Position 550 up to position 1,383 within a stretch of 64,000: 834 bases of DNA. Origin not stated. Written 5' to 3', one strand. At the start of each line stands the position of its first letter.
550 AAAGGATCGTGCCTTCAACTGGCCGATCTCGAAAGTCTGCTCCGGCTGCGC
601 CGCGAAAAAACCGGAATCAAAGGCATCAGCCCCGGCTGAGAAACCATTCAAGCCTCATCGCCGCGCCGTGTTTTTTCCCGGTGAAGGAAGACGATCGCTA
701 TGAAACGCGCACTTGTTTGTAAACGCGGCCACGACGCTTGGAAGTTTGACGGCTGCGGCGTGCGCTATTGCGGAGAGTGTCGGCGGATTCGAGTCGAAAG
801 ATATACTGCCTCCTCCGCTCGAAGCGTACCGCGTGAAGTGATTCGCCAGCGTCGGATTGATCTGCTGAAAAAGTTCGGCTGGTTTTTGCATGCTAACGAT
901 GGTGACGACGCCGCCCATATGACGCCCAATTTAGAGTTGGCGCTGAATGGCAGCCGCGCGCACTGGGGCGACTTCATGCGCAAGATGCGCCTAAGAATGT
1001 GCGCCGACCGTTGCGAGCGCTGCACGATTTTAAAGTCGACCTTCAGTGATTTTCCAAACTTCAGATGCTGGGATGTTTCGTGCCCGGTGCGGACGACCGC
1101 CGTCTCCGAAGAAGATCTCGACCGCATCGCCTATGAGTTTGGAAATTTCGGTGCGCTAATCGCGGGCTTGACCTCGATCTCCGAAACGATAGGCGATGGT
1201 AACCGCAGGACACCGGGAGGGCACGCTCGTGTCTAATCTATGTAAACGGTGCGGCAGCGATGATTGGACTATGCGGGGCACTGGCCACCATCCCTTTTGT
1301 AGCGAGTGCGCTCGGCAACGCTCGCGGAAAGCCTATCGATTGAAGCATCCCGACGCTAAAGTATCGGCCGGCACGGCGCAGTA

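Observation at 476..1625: Tandem array of paralogous small zinc-ribbon genes, one with a possible HNH-like core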

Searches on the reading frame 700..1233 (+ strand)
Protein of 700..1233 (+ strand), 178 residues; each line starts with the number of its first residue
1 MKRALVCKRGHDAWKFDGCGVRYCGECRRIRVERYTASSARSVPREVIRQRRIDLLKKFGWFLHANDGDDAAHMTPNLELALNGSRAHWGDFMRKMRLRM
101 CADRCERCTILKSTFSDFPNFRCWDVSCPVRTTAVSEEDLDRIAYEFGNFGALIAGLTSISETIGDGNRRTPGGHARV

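Call 7: search_protein_families(library=pfam, proteins=[window:700-1233:+], max_evalue=1)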
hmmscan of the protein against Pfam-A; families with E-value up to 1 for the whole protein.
window:700-1233:+ (178 aa): 0 families

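Call 8: search_protein_families(library=phrogs, proteins=[window:700-1233:+], max_evalue=1)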
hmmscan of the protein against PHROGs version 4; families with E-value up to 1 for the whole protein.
window:700-1233:+ (178 aa): 2 families
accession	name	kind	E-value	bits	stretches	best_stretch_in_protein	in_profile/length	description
phrog_2829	-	unknown function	0.038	15.4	1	92-150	9-66/97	-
phrog_31917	-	unknown function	0.059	13.9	1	89-173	14-92/238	-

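Call 12: search_protein_families(library=ncbifam, proteins=[window:700-1233:+], max_evalue=1)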
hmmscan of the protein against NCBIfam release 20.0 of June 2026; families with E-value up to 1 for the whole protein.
window:700-1233:+ (178 aa): 0 families

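Call 14: find_homologous_proteins(query=window:700-1233:+, max_evalue=0.01)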
Query window:700-1233:+: 35 candidates shared short words with the query, none scored E <= 0.01.

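Call 15: find_related_loci(query=window:700-1233:+, collection=genome_contigs, flank=10000)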
Query window:700-1233:+ (178 aa) in genome_contigs; peptide patterns used: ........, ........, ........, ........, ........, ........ (x = any residue, [..] = any of these).
141 stretches matched a pattern; 2 encode a relative of the query (tblastn E <= 1e-3); 2 distinct loci.
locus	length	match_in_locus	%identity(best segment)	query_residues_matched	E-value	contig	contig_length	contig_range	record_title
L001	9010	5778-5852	60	51-75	2e-6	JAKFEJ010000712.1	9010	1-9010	MAG: Chitinophagaceae bacterium isolate LC070 contig-124_6817, whole genome shotgun sequence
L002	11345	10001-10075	56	51-75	2e-5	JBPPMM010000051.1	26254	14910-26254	MAG: Chitinophagaceae bacterium isolate BIOS2019_out_079 k131_283253, whole genome shotgun sequence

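Call 18: find_encoding_contigs(protein=window:700-1233:+, flank=10000, max_places=10)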
Protein window:700-1233:+ (178 aa): no gene with exactly this product is on record in the collection.

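Call 26: search_protein_representatives(protein=window:700-1233:+)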
Query: 178 residues. Proteins with E-value up to 0.001 (for the whole library): 7; up to 1e-10: 1; up to 1e-30: 1. The best 7 are listed.
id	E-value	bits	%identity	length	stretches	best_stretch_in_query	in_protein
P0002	4.9e-47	176.2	93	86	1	93-178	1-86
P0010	3.1e-09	53.0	45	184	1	47-148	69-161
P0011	7.4e-08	48.5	34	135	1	76-171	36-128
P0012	2.3e-05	40.4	33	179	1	75-169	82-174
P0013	4.1e-05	39.6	29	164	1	21-171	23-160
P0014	7.4e-05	38.7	36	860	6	41-68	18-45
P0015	1.9e-04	37.4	35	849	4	134-171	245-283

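Call 30: find_encoding_contigs(protein=P0010, flank=10000)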
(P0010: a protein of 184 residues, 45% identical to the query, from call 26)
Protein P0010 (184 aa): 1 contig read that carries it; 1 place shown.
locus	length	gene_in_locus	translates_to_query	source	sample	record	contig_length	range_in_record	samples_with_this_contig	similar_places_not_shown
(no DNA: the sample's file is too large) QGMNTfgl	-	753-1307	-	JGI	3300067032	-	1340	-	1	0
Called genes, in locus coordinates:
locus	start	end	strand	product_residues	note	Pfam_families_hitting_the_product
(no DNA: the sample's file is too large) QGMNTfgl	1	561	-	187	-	?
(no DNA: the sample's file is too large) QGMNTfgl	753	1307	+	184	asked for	-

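Call 31: find_encoding_contigs(protein=P0012, flank=10000)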
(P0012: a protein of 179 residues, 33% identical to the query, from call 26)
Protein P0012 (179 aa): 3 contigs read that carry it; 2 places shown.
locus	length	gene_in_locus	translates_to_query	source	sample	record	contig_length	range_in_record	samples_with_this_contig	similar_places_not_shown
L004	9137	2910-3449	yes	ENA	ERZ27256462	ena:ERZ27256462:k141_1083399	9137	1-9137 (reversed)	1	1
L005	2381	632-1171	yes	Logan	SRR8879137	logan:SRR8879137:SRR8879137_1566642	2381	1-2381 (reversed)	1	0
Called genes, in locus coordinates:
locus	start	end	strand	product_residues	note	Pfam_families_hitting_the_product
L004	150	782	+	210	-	-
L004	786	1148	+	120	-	-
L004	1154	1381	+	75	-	-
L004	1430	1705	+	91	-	-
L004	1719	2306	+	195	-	-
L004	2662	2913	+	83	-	-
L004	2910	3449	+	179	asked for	-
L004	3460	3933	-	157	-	-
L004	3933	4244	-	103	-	-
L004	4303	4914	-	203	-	-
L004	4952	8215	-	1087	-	PF12965:DUF3854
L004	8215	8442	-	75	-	PF12728:HTH_17 (weak)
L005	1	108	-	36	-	?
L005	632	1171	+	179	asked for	-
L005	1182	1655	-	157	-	-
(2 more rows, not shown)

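Call 32: find_encoding_contigs(protein=P0013, flank=10000)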
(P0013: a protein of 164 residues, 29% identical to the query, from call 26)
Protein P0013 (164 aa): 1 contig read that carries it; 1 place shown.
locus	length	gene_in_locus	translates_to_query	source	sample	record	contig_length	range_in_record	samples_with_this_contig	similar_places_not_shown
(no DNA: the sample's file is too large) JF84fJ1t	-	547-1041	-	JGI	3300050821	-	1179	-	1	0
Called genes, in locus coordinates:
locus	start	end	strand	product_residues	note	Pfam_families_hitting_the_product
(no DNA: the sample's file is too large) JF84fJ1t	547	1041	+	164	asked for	-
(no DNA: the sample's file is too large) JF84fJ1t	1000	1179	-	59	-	?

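Call 36: find_related_loci(query=A1, collection=viral_contigs, flank=10000)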
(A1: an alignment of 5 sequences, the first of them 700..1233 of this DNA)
Query A1 (178 aa) in viral_contigs; peptide patterns used: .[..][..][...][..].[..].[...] (x = any residue, [..] = any of these).
66 stretches matched a pattern, but none encodes a relative of the query by tblastn (E <= 1e-3).

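Call 37: find_related_loci(query=A1, collection=metagenome_contigs, flank=10000)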
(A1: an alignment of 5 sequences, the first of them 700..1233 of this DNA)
Query A1 (178 aa) in metagenome_contigs; peptide patterns used: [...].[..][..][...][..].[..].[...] (x = any residue, [..] = any of these).
600 stretches matched a pattern (row limit reached: there are more); 1 encode a relative of the query (tblastn E <= 1e-3); 1 distinct loci.
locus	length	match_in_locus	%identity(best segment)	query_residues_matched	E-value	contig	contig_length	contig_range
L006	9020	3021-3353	28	22-141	1e-9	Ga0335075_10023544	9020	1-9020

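Call 42: search_protein_families(library=pfam, proteins=[L003:192-1397:+, L003:1397-2134:-, L003:2138-2650:-, L003:2705-4042:-, L003:4014-4661:-, L003:5183-5539:-, L003:5571-5921:-, L003:7004-7402:+, L003:7784-8236:+, L003:8358-8831:-], max_evalue=0.01)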
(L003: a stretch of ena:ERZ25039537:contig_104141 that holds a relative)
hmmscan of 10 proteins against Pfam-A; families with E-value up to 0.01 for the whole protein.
L003:192-1397:+ (402 aa): 2 families
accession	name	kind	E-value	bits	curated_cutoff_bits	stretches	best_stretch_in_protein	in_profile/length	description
PF00589.27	Phage_integrase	-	6.3e-25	88.4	27.1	1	224-385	2-168/172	Phage integrase family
PF13356.12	Arm-DNA-bind_3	-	1.8e-08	34.9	27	1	7-83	4-74/83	Arm DNA-binding domain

L003:1397-2134:- (245 aa): 0 families

L003:2138-2650:- (170 aa): 0 families

L003:2705-4042:- (445 aa): 1 family
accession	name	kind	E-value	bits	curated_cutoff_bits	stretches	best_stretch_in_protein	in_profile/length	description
PF08706.16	D5_N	-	1.2e-16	61.7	22.4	1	11-94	62-144/145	D5 N terminal like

L003:4014-4661:- (215 aa): 0 families

L003:5183-5539:- (118 aa): 1 family
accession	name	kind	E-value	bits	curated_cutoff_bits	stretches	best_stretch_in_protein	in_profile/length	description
PF05063.20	MT-A70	-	0.00044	20.7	23.9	1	21-71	122-172/172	MT-A70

L003:5571-5921:- (116 aa): 0 families

L003:7004-7402:+ (133 aa): 0 families

L003:7784-8236:+ (151 aa): 0 families

L003:8358-8831:- (157 aa): 0 families

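Call 43: search_protein_families(library=phrogs, proteins=[L003:192-1397:+, L003:1397-2134:-, L003:2138-2650:-, L003:2705-4042:-, L003:4014-4661:-, L003:5183-5539:-, L003:5571-5921:-, L003:7004-7402:+, L003:7784-8236:+, L003:8358-8831:-], max_evalue=0.001)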
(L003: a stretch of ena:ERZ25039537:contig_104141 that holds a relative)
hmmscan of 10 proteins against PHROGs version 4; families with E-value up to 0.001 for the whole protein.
L003:192-1397:+ (402 aa): 7 families
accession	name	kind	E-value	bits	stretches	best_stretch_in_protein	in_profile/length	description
phrog_1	-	integration and excision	2.8e-61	209.6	1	20-395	111-445/611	integrase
phrog_216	-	integration and excision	4.2e-36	125.6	1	199-395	29-234/301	integrase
phrog_7269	-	integration and excision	1.8e-07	32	1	331-395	16-79/89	integrase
phrog_35951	-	unknown function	2.3e-07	32.2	1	328-386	5-63/97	-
phrog_25190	-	integration and excision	2.5e-06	28.8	1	311-396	18-100/109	integrase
phrog_3423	-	unknown function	4.1e-05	24.6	1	26-124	28-125/157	-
phrog_7685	-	integration and excision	9.8e-05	23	1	337-401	174-238/240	integrase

L003:1397-2134:- (245 aa): 0 families

L003:2138-2650:- (170 aa): 0 families

L003:2705-4042:- (445 aa): 8 families
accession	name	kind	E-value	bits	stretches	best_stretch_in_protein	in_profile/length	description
phrog_1156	-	DNA, RNA and nucleotide metabolism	1.9e-42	146.8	1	14-409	454-812/855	DNA primase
phrog_6088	-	DNA, RNA and nucleotide metabolism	4.4e-41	142.1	2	126-400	485-745/772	DNA primase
phrog_1829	-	DNA, RNA and nucleotide metabolism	2.8e-37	129.2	1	20-403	403-739/772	DNA primase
phrog_16950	-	DNA, RNA and nucleotide metabolism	2.2e-36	126.1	1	18-400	455-809/843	DNA primase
phrog_2478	-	DNA, RNA and nucleotide metabolism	2.4e-34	119.6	2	126-393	561-814/854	DNA polymerase/primase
phrog_1883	-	DNA, RNA and nucleotide metabolism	1.4e-17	64.3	2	15-88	387-460/756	DNA helicase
phrog_864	-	DNA, RNA and nucleotide metabolism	2.3e-13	50.5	1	258-403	464-603/1064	DNA primase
phrog_7601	-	unknown function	4.7e-05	23.9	0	256-415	115-268/289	-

L003:4014-4661:- (215 aa): 0 families

L003:5183-5539:- (118 aa): 4 families
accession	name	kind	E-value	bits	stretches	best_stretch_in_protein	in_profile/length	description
phrog_359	-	other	1.3e-16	62.1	1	3-77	224-299/329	DNA methyltransferase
phrog_10837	-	unknown function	2.2e-13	51.3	1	3-77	52-127/139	-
phrog_21315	-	unknown function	2.4e-08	34.4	1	10-77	343-412/415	-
phrog_16888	-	unknown function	5.9e-06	27.1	1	53-88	9-43/67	-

L003:5571-5921:- (116 aa): 3 families
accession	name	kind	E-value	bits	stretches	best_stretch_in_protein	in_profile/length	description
phrog_359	-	other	3.1e-10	41.1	1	12-106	102-191/329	DNA methyltransferase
phrog_21315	-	unknown function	1.4e-05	25.3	1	24-106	233-313/415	-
phrog_15877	-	other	0.00038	21.7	1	31-90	5-58/152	DNA methyltransferase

L003:7004-7402:+ (133 aa): 0 families

L003:7784-8236:+ (151 aa): 0 families

L003:8358-8831:- (157 aa): 0 families

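Call 45: predict_structure(alignment_id=A1)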
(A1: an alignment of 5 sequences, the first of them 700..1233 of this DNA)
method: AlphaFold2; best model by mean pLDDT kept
length: 178 residues; sequences in the alignment: 5
mean_pLDDT: 57.3   pTM: 0.47
mean pLDDT of the five models: 57.3, 56.1, 53.7, 52.8, 50.0
residues with pLDDT >= 90: 0; 70-90: 38; 50-70: 86; < 50: 54
segments of 3 or more residues with pLDDT < 50: 1-23, 35-41, 158-178
pLDDT, mean of each block of 10 residues (from residue 1): 40 40 52 47 70 70 60 71 77 71 59 54 65 69 63 53 36 31
secondary structure, 60 per line:
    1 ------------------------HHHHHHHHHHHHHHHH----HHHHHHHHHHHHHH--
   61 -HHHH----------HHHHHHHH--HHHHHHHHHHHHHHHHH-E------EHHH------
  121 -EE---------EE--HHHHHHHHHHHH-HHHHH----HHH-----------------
elements in order: H25-40 H45-58 H62-65 H76-83 H86-102 H137-148 H150-154

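Call 46: search_solved_structures(query=A1, max_evalue=10)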
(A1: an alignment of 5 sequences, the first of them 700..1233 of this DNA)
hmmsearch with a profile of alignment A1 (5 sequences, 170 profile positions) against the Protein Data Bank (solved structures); distinct sequences matched with E-value up to 10: 1.
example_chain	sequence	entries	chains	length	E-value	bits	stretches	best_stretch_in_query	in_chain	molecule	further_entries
4ibp_A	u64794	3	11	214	1.2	12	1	51-96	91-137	Glutathione S-transferase-like protein YibF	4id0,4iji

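Call 47: search_protein_families(library=pfam, alignment_id=A1, max_evalue=1)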
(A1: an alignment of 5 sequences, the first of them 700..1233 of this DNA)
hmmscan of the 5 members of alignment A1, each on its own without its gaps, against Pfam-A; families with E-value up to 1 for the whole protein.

A. member 1, window:700-1233:+ (178 aa): 0 families

B. families by the number of members that match (of 5 scanned): 8 families
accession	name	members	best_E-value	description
PF09855.14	Zn_ribbon_13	1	0.0088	Nucleic-acid-binding protein containing Zn-ribbon domain (DUF2082)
PF24439.1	DUF7558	1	0.026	Family of unknown function (DUF7558)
PF12773.13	DZR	1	0.11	Double zinc ribbon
PF25685.1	Skunalike_TailTerm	1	0.12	Skunalikevirus tail terminator protein family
PF03947.24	Ribosomal_L2_C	1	0.14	Ribosomal Proteins L2, C-terminal domain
PF18912.6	DZR_2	1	0.15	Double zinc ribbon domain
PF08772.16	Zn_ribbon_NOB1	1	0.53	Nin one binding (NOB1) Zn-ribbon like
PF13240.11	Zn_Ribbon_1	1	0.74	zinc-ribbon domain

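Call 49: search_dna_similar(query=window:700-1233:+, collection=phages, mode=protein, max_evalue=1, max_rows=10)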
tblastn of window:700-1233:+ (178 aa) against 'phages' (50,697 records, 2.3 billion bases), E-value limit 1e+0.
Records with a match: 1; places in all: 1; records where one place covers at least 80% of the query: 0.
Best place of each record, by identity: <60% 1.
By first word of the organism name: Streptococcus 1.
By host as written in the record: Streptococcus suis HCJ31 1.
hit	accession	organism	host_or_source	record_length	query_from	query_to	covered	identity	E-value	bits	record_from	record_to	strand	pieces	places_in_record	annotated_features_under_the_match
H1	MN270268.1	Streptococcus phage phi-SsuHCJ31_comEC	Streptococcus suis HCJ31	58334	14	114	57%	22.9%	5e-1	36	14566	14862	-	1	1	endonuclease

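Call 50: search_dna_similar(query=window:700-1233:+, collection=plasmids, mode=protein, max_evalue=1, max_rows=10)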
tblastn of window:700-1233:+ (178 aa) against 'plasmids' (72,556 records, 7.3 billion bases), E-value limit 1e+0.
No match.

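Call 53: get_annotated_region(hit=H1, flank=600)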
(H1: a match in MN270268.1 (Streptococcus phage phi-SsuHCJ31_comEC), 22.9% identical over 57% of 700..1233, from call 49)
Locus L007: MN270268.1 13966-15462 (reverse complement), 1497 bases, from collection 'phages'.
description: Streptococcus phage phi-SsuHCJ31_comEC, complete genome.
organism: Streptococcus phage phi-SsuHCJ31_comEC (NCBI taxid 2664398)
taxonomy: Viruses; Duplodnaviria; Heunggongvirae; Uroviricota; Caudoviricetes
host: Streptococcus suis HCJ31; source: pig; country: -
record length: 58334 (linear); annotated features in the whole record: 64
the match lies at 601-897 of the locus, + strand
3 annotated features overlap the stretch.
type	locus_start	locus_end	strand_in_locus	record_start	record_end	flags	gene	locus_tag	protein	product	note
CDS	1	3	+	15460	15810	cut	-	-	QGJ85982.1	hypothetical protein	-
CDS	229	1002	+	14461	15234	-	-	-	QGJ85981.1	endonuclease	R.SnaBI endonuclease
CDS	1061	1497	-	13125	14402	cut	-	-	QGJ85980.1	modification methylase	modification methylase SinI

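Call 59: search_protein_families(library=padloc, proteins=[window:700-1233:+], max_evalue=0.1)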
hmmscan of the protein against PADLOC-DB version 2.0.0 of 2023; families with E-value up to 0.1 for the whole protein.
window:700-1233:+ (178 aa): 0 families

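Call 62: search_protein_families(library=pfam, proteins=[L003:6271-6474:-, L003:6776-6979:+, L003:7402-7602:+, L003:7602-7787:+, L003:4898-5038:-, L003:3-164:+, L003:7619-8236:+], max_evalue=0.05)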
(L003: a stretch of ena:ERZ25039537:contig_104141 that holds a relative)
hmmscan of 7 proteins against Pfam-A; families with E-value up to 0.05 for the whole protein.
L003:6271-6474:- (67 aa): 0 families

L003:6776-6979:+ (68 aa): 0 families

L003:7402-7602:+ (67 aa): 0 families

L003:7602-7787:+ (62 aa): 0 families

L003:4898-5038:- (46 aa): 0 families

L003:3-164:+ (53 aa): 0 families

L003:7619-8236:+ (206 aa): 0 families
